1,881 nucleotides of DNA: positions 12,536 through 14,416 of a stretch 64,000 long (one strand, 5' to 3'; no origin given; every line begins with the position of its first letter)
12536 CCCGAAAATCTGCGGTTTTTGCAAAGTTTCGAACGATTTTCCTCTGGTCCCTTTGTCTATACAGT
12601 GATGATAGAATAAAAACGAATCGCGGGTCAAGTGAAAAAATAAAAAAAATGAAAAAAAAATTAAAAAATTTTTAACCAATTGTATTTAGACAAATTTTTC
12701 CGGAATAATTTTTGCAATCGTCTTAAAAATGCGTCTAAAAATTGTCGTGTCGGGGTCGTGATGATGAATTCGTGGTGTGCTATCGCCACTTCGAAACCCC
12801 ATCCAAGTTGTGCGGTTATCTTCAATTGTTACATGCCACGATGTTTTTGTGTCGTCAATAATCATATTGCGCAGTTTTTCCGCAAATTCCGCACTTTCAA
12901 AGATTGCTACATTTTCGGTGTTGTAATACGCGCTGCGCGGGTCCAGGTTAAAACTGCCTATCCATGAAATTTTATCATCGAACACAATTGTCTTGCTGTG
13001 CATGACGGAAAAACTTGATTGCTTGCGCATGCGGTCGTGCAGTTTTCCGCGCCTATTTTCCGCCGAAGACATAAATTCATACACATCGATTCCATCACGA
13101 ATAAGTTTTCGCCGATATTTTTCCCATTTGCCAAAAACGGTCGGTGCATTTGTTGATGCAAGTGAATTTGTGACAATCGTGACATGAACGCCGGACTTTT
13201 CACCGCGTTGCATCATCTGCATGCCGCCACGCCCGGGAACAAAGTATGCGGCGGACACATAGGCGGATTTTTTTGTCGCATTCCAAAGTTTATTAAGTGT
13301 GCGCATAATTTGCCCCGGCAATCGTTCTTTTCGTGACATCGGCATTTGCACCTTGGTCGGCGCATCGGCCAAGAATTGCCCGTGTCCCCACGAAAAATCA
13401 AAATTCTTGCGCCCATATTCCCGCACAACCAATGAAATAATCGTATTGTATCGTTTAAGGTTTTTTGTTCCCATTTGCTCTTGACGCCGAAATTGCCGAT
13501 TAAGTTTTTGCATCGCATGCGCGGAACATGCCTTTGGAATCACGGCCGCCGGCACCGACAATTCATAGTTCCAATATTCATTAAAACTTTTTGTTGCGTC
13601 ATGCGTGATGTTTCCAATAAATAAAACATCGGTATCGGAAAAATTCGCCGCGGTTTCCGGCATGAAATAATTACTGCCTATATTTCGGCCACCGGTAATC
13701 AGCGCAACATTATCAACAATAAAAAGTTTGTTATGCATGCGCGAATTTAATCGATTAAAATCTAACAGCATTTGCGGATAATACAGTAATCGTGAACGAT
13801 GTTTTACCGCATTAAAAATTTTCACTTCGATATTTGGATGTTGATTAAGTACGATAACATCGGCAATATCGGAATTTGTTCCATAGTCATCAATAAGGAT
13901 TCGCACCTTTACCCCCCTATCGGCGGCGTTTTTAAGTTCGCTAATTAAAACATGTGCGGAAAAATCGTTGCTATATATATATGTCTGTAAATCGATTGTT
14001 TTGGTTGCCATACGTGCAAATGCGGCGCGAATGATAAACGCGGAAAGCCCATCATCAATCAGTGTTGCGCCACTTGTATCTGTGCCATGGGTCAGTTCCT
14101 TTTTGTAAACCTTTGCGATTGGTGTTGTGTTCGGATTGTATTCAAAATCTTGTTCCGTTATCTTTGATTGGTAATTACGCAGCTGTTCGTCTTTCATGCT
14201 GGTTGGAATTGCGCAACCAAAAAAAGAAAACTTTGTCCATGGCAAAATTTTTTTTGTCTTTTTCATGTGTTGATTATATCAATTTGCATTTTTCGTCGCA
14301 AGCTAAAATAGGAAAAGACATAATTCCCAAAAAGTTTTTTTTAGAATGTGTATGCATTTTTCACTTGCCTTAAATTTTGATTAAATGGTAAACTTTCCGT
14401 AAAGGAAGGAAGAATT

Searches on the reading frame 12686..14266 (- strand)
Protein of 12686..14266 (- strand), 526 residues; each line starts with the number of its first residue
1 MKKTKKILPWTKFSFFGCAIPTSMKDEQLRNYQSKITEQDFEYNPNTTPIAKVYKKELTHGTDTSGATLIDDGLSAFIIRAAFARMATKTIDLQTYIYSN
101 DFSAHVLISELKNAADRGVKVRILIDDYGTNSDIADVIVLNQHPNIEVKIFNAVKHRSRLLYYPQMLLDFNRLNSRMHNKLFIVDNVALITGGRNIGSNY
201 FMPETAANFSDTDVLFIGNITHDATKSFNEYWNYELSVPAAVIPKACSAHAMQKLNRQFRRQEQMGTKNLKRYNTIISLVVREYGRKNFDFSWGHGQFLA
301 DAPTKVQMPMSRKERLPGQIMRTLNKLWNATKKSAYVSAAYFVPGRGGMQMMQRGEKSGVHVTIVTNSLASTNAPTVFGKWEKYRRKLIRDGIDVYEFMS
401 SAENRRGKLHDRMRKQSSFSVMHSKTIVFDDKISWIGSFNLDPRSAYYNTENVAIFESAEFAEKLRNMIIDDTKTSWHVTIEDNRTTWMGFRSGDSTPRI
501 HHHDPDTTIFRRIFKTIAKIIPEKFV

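Call 56: search_protein_families(library=pfam, proteins=[window:12686-14266:-], max_evalue=0.00001)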
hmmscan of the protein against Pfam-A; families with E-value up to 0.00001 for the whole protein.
window:12686-14266:- (526 aa): 2 families
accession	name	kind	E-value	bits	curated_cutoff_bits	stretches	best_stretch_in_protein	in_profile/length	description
PF13091.12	PLDc_2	-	4.9e-35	120.7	27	2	329-468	6-127/132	PLD-like domain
PF00614.28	PLDc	-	4.2e-08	33.3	21.9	1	421-445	4-28/28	Phospholipase D Active site motif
